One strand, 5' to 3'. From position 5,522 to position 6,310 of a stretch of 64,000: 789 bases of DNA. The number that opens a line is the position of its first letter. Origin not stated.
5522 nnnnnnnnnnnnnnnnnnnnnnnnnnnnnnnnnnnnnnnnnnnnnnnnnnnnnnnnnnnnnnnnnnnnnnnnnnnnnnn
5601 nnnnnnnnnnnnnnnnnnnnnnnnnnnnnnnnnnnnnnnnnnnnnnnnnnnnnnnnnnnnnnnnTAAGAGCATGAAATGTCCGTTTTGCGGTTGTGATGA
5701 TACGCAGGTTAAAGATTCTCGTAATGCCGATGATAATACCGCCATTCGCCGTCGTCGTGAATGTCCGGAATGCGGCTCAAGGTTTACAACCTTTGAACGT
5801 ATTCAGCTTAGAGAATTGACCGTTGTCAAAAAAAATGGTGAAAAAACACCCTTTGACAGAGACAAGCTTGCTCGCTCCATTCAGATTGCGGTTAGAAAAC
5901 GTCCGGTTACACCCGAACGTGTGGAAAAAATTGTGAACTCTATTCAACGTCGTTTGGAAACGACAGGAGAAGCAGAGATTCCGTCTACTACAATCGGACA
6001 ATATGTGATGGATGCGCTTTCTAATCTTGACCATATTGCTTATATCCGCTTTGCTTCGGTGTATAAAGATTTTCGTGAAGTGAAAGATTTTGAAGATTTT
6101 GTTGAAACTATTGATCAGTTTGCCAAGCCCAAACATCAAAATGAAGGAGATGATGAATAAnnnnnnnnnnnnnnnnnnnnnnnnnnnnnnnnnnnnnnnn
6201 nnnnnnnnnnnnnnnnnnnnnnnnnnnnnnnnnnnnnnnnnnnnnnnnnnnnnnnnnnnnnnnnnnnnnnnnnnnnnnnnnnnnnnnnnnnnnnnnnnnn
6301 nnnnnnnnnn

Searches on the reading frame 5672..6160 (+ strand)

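Call 68: search_protein_families(library=pfam, proteins=[window:5672-6160:+], max_evalue=0.001)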
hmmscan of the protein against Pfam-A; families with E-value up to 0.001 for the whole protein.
window:5672-6160:+ (162 aa): 3 families
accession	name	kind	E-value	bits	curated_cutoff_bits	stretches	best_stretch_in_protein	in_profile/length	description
PF03477.21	ATP-cone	-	5.4e-22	78.6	25.8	1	50-136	2-87/88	ATP cone domain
PF22811.2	Zn_ribbon_NrdR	-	1.4e-20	73.4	27.2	1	1-42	1-42/42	Transcriptional repressor NrdR-like, N-terminal domain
PF08271.17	Zn_Ribbon_TF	-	0.00052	19.9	29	0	30-41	2-13/43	TFIIB zinc-binding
